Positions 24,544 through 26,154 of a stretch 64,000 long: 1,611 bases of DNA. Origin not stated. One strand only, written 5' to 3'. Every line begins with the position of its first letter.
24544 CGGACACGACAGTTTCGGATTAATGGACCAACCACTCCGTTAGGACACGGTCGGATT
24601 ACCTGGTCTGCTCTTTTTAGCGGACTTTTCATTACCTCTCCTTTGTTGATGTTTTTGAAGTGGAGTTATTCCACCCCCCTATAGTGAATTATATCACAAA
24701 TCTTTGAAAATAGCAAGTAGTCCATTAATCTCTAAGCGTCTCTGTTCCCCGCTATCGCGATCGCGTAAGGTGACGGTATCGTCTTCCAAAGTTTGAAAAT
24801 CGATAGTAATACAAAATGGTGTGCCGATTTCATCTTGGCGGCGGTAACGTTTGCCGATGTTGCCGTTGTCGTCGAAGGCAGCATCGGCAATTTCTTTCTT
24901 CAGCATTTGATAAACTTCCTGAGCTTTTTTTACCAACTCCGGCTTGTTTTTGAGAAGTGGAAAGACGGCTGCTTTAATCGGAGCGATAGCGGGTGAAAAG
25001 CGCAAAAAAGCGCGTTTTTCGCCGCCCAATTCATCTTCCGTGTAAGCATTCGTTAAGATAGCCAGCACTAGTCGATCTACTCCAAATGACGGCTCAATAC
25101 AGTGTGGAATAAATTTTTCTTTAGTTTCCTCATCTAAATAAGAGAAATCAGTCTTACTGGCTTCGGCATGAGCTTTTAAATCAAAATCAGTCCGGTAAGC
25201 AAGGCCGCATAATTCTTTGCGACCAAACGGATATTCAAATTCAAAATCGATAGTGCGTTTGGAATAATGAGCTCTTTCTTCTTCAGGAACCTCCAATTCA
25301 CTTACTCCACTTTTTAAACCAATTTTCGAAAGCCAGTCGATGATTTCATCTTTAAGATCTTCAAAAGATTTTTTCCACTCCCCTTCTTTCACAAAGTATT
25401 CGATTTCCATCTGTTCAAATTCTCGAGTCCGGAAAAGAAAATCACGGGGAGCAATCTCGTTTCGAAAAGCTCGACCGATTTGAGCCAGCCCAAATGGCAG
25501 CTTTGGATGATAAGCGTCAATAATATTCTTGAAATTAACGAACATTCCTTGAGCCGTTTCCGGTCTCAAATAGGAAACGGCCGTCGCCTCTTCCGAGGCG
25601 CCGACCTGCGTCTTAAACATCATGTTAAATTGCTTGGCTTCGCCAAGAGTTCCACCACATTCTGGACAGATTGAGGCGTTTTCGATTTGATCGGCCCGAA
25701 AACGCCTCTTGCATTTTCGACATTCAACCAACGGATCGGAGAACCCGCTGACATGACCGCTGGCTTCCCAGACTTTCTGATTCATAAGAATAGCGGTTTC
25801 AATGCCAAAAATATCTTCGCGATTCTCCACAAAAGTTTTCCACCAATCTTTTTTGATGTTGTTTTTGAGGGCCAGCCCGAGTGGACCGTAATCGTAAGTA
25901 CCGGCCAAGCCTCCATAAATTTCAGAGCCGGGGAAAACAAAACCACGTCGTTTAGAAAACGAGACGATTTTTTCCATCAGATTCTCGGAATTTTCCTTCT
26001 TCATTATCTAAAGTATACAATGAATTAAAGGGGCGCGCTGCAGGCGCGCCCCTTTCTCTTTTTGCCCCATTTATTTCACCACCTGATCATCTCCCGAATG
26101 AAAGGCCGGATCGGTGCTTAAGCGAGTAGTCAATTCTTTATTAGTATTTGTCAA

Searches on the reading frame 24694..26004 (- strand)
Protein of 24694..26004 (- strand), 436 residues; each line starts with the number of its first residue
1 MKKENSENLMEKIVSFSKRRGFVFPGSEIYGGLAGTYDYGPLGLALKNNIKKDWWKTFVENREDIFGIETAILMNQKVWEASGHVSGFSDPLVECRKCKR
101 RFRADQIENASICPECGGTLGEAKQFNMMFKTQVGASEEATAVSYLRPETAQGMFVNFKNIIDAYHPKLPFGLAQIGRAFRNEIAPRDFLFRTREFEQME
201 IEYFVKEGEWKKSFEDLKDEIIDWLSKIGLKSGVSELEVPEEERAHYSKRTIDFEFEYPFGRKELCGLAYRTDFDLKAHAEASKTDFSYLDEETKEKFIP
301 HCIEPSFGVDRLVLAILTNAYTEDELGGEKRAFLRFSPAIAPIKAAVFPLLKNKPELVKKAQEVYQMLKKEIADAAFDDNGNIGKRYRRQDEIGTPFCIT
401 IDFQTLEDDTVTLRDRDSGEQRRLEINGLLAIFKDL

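Call 77: search_protein_families(library=pfam, proteins=[window:24694-26004:-], max_evalue=0.00001)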
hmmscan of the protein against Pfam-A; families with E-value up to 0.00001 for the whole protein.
window:24694-26004:- (436 aa): 2 families
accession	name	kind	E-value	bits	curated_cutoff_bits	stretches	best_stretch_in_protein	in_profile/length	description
PF03129.25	HGTP_anticodon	-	7.6e-23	80.9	21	1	344-435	1-93/94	Anticodon binding domain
PF00587.30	tRNA-synt_2b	-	3e-17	63.7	29.3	1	144-319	11-178/179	tRNA synthetase class II core domain (G, H, P, S and T)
